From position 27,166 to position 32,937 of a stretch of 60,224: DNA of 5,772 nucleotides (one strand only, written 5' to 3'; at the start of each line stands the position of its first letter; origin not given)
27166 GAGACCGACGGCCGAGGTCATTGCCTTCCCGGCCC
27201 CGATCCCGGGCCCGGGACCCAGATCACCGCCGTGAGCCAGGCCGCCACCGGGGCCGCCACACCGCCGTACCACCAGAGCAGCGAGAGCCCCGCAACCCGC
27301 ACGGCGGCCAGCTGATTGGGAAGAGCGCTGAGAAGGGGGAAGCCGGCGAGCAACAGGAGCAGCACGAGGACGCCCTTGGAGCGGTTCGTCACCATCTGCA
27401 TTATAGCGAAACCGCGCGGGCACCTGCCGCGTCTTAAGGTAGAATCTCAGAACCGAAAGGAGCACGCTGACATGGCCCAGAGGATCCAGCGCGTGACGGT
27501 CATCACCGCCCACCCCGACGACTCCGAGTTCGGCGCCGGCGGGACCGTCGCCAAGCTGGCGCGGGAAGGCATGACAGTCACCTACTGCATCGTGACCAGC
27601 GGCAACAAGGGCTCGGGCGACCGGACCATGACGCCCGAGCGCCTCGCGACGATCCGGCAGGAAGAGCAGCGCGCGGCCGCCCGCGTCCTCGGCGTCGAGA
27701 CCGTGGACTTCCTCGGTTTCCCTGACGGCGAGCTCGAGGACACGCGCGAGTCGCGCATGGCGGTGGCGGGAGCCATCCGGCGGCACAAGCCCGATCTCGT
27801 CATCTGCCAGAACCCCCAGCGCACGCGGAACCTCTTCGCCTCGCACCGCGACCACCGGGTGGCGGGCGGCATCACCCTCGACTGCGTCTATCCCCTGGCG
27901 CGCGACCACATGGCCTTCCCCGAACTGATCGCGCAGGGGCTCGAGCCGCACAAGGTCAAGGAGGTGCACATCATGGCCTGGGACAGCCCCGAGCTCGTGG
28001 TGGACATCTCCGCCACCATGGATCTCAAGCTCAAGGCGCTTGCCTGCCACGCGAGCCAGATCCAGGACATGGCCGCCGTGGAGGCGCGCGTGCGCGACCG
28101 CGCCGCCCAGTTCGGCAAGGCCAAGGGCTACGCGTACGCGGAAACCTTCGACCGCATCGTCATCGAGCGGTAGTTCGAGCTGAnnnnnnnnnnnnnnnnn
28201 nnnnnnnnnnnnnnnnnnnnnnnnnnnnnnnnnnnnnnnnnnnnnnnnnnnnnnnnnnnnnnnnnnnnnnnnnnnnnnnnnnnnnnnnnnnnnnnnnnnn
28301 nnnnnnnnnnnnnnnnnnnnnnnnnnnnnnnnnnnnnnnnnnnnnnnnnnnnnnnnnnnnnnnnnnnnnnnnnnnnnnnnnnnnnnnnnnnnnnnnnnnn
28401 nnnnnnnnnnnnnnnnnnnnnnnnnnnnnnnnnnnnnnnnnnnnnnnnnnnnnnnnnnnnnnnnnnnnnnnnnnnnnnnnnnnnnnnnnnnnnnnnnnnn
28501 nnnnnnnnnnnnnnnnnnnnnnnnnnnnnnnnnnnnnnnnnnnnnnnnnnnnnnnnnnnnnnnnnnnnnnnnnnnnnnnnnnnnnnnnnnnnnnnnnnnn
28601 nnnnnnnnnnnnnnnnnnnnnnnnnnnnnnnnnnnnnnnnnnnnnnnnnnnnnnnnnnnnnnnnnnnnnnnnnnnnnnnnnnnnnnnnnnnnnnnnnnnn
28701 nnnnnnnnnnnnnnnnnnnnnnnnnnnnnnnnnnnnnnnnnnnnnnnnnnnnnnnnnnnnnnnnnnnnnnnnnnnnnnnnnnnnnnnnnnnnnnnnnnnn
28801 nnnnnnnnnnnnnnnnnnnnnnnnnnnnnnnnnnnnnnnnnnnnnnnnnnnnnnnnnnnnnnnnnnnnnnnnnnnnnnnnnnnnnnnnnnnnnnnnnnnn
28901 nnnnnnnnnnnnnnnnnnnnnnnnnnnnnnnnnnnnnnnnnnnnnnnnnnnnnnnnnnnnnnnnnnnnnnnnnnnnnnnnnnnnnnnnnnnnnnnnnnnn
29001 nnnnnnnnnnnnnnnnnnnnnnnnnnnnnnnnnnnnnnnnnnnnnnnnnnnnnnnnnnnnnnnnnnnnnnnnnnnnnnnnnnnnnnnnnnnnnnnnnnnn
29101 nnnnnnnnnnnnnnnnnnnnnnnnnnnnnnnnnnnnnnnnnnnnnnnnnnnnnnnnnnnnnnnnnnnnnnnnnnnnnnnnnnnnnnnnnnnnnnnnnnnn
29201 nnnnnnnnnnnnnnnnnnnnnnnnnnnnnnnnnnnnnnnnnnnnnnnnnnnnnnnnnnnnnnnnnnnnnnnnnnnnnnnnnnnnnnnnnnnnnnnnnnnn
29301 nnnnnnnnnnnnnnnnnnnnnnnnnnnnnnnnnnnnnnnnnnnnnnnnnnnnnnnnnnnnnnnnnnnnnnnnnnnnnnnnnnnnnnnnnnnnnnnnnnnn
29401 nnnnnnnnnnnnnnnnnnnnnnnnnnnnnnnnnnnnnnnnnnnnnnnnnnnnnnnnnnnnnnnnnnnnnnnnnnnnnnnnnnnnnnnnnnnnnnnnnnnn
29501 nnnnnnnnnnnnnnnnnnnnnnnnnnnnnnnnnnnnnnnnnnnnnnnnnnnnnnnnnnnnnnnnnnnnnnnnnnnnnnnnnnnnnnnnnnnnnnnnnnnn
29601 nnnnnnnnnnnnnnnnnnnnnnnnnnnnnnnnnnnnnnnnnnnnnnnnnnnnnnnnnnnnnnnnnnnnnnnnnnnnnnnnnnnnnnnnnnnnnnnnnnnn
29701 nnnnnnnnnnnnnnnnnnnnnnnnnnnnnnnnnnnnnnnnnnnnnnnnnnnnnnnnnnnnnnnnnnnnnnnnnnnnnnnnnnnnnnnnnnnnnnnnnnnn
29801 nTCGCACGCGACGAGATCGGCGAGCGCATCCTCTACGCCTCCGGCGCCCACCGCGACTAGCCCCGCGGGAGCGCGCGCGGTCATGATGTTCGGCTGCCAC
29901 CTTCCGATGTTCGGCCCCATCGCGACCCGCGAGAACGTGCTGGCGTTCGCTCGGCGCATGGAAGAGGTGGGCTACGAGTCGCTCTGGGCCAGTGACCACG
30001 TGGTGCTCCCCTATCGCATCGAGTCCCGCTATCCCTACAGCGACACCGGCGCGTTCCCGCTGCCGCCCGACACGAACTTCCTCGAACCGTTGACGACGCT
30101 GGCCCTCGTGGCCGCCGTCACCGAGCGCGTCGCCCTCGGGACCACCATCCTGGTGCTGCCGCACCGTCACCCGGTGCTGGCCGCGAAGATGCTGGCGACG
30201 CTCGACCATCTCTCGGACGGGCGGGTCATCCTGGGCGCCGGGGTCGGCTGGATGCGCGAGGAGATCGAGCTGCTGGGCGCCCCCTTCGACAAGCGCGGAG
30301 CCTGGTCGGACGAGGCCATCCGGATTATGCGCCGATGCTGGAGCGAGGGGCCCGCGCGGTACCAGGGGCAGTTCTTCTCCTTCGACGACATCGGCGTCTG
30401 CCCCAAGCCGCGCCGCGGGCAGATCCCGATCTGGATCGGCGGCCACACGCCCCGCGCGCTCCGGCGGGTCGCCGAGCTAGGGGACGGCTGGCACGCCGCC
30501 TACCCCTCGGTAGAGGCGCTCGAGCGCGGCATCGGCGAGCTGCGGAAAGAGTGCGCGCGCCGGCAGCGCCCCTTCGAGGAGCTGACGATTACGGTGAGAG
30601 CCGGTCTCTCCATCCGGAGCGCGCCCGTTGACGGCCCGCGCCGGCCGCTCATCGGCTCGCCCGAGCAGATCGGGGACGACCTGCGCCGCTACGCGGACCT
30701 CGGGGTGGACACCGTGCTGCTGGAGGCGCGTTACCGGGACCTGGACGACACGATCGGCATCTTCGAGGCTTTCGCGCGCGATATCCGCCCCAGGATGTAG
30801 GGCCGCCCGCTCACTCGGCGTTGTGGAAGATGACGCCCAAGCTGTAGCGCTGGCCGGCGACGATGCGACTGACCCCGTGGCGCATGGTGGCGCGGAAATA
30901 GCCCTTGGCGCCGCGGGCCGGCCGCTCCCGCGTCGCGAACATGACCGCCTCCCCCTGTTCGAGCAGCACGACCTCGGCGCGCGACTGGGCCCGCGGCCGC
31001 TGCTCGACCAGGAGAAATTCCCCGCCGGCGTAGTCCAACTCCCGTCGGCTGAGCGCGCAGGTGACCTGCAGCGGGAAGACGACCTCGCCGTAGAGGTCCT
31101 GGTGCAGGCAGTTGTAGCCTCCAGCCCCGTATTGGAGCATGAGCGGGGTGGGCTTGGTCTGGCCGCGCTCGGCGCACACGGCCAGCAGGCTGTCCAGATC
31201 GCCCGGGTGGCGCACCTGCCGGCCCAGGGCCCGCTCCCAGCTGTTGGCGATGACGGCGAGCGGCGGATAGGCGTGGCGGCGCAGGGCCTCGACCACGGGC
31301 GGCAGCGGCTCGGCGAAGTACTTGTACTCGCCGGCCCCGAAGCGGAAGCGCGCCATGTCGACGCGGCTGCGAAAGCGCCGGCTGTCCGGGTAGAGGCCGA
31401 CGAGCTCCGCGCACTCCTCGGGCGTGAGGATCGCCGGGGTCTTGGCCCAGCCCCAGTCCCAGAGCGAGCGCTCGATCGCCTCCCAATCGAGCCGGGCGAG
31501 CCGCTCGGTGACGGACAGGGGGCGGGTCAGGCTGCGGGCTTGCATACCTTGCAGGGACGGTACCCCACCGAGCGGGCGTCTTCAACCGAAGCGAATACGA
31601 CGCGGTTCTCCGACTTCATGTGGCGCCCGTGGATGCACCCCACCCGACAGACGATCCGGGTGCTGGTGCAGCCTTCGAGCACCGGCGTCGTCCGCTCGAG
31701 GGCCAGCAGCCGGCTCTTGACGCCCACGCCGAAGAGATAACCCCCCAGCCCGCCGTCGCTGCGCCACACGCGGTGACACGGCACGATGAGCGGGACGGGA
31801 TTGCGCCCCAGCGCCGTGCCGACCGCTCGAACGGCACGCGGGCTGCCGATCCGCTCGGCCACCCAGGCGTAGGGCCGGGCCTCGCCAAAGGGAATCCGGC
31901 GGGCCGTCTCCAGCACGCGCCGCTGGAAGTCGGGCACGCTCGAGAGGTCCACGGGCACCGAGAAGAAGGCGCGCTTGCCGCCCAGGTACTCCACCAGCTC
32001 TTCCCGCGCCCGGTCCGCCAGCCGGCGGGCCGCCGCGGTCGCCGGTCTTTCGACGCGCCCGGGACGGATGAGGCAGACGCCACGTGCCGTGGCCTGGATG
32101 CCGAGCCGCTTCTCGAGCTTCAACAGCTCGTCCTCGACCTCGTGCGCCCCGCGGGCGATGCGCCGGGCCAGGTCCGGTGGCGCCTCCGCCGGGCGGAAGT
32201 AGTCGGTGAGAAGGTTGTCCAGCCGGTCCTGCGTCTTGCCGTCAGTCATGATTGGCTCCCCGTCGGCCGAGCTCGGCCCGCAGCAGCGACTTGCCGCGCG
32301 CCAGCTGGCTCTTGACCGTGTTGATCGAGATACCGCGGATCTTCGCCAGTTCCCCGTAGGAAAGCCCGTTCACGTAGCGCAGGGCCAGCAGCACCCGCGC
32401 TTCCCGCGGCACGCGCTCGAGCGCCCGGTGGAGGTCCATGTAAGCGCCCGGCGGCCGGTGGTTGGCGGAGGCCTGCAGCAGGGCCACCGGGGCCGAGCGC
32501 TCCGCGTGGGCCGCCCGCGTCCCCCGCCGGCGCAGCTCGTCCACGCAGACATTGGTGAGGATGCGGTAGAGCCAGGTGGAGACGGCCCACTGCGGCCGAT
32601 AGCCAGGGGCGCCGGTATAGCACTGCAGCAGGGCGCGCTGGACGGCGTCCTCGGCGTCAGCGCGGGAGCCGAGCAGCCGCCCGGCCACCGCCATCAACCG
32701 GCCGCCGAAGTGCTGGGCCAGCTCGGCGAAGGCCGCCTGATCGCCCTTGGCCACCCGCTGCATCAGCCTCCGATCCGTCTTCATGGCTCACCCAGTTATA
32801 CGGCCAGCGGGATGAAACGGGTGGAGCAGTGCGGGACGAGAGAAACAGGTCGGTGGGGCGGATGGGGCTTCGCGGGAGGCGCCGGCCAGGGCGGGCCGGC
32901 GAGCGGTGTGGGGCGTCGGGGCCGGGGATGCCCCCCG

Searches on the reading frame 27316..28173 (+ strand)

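Call 72: search_protein_families(library=pfam, proteins=[window:27316-28173:+], max_evalue=0.00001)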
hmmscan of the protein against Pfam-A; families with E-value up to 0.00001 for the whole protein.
window:27316-28173:+ (285 aa): 1 family
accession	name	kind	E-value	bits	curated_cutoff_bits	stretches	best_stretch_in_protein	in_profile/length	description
PF02585.22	PIG-L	-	8e-32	110.9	28.2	1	62-189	2-127/129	GlcNAc-PI de-N-acetylase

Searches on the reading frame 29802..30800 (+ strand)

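Call 72: search_protein_families(library=pfam, proteins=[window:29802-30800:+], max_evalue=0.00001)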
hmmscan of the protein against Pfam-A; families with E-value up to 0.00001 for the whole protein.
window:29802-30800:+ (332 aa): 1 family
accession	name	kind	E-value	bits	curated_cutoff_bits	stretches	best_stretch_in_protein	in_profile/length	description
PF00296.26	Bac_luciferase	-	4.1e-60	204.2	27.9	1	42-272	21-231/314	Luciferase-like monooxygenase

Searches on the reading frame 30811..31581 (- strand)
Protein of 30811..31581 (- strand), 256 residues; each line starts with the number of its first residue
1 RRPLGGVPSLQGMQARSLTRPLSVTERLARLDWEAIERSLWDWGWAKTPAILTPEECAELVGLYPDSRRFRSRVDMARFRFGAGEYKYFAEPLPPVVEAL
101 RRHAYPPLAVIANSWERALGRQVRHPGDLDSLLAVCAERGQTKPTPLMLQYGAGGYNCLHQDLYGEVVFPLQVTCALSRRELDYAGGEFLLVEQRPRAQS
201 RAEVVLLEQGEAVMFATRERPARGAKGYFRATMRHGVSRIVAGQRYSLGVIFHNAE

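Call 72: search_protein_families(library=pfam, proteins=[window:30811-31581:-], max_evalue=0.00001)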
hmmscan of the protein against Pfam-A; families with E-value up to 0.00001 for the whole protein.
window:30811-31581:- (256 aa): 1 family
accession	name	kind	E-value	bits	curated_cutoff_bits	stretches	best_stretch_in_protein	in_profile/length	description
PF09859.15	Oxygenase-NA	-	2.2e-76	255.6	26.2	1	84-255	1-172/172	Oxygenase, catalysing oxidative methylation of damaged DNA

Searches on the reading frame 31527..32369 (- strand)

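Call 72: search_protein_families(library=pfam, proteins=[window:31527-32369:-], max_evalue=0.00001)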
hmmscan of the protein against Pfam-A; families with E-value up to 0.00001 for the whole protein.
window:31527-32369:- (280 aa): 2 families
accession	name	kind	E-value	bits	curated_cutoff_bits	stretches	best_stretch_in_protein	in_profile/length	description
PF01035.26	DNA_binding_1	-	9e-29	99.6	27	1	147-226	1-80/81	6-O-methylguanine DNA methyltransferase, DNA binding domain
PF02805.21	Ada_Zn_binding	-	3.2e-09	37.1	23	1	233-278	20-64/65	Metal binding domain of Ada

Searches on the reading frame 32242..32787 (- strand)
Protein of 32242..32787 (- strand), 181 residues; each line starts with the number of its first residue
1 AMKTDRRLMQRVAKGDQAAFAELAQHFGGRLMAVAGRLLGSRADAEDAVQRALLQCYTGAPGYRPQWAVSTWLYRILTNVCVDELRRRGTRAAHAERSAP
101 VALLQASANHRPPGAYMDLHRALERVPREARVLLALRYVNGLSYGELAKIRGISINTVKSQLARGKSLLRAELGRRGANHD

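Call 72: search_protein_families(library=pfam, proteins=[window:32242-32787:-], max_evalue=0.00001)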
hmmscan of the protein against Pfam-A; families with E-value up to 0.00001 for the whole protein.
window:32242-32787:- (181 aa): 4 families
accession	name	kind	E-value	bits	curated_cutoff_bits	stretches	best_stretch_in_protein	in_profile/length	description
PF04542.20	Sigma70_r2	-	5.2e-15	55.4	24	1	23-89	1-69/71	Sigma-70 region 2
PF08281.18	Sigma70_r4_2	-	8.9e-14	51.3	25.7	1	117-168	2-53/54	Sigma-70, region 4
PF07638.17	Sigma70_ECF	-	2.7e-09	37.6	21.1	1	7-166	6-176/185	ECF sigma factor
PF04545.22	Sigma70_r4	-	7.4e-06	25.8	24.1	0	122-170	1-49/50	Sigma-70, region 4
